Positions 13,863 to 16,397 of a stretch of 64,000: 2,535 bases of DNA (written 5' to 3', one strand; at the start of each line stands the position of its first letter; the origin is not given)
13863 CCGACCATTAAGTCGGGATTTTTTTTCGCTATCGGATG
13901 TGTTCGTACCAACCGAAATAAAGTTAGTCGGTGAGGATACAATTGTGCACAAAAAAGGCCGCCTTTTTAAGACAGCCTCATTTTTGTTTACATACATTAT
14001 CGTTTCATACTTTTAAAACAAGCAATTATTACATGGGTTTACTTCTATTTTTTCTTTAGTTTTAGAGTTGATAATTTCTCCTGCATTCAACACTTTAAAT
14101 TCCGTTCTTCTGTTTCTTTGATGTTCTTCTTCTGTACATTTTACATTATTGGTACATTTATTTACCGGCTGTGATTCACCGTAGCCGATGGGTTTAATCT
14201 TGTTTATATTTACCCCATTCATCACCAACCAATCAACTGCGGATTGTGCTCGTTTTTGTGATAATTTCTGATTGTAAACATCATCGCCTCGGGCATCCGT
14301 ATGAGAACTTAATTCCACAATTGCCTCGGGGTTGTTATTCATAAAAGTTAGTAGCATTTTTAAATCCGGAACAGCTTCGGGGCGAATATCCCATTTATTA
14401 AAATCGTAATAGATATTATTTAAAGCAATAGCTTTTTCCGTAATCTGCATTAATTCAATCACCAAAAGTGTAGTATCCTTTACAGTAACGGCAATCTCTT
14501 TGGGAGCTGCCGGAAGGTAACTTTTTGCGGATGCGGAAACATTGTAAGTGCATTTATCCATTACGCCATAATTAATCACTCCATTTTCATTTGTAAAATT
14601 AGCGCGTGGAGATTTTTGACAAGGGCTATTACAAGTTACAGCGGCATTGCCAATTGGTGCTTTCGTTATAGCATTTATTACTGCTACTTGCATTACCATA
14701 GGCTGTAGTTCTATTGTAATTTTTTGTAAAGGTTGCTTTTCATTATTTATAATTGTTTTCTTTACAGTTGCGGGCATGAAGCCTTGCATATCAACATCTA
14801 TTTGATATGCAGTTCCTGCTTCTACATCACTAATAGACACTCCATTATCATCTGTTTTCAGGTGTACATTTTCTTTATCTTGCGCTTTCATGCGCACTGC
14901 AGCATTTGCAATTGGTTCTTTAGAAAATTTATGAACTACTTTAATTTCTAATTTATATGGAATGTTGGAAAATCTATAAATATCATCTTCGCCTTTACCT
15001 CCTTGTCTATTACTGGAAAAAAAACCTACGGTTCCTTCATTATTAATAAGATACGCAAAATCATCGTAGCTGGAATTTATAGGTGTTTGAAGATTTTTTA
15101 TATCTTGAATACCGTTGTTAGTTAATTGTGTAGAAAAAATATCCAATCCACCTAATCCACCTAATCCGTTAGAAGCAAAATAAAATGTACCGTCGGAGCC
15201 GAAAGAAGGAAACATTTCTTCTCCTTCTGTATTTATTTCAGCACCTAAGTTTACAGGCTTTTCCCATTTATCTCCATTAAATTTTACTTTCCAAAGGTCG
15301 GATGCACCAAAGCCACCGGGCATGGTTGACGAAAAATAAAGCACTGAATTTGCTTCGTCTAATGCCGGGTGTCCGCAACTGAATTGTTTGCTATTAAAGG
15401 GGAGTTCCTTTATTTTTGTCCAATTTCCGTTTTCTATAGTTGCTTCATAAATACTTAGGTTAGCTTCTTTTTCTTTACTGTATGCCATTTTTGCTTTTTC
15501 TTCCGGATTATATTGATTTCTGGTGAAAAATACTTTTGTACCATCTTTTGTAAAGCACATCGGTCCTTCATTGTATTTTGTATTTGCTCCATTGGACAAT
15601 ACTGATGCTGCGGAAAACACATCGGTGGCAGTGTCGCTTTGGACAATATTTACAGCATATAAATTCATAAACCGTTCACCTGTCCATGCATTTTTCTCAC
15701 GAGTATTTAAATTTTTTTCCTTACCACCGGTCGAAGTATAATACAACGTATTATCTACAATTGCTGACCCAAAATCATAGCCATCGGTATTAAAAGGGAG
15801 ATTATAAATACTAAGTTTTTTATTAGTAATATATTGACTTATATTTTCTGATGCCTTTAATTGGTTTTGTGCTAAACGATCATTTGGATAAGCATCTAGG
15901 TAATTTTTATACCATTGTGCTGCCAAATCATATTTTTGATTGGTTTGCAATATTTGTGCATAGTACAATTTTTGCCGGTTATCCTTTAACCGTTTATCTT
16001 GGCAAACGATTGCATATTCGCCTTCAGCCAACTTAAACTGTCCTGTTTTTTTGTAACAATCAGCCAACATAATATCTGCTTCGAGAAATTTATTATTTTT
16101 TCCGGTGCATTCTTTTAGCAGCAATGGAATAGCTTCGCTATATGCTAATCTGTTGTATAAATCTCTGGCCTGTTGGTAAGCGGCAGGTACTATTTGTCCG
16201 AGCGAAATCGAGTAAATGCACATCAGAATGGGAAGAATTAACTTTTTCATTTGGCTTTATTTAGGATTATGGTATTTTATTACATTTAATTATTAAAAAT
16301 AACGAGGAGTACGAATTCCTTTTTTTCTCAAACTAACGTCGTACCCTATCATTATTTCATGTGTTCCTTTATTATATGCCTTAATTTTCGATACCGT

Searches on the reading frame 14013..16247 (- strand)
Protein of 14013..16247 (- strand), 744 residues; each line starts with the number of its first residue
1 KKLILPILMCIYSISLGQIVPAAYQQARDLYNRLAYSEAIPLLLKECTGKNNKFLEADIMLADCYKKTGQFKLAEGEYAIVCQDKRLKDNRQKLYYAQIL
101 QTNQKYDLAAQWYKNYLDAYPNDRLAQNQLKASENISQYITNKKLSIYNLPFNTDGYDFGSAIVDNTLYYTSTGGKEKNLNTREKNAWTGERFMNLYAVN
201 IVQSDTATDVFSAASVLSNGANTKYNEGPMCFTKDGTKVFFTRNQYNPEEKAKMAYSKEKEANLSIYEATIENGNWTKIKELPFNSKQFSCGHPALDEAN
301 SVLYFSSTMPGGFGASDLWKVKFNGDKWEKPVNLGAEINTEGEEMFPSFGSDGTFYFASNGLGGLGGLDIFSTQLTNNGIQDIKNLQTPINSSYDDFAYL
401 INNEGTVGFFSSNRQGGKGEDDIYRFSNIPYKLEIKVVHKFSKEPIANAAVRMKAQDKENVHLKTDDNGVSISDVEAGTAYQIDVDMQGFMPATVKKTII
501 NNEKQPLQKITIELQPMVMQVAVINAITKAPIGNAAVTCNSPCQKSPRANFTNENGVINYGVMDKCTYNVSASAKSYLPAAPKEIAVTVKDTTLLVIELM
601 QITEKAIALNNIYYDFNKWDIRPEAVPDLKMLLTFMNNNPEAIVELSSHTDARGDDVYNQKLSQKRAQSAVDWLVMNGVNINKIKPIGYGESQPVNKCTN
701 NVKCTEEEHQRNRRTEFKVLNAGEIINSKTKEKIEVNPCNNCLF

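Call 74: search_protein_families(library=pfam, proteins=[window:14013-16247:-], max_evalue=0.001)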
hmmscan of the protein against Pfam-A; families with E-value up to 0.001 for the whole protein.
window:14013-16247:- (744 aa): 4 families
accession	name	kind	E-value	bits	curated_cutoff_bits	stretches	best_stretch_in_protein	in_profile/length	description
PF00691.25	OmpA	-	6.9e-16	58.8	27.2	1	613-702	1-92/98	OmpA family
PF13620.12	CarboxypepD_reg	-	7.8e-14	52.2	32.3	2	522-599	5-81/82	Carboxypeptidase regulatory-like domain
PF07676.18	PD40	-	5.8e-09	36.1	20.9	1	336-371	3-37/38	WD40-like Beta Propeller Repeat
PF13715.12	CarbopepD_reg_2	-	0.00094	19.6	32.2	0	436-508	4-73/88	CarboxypepD_reg-like domain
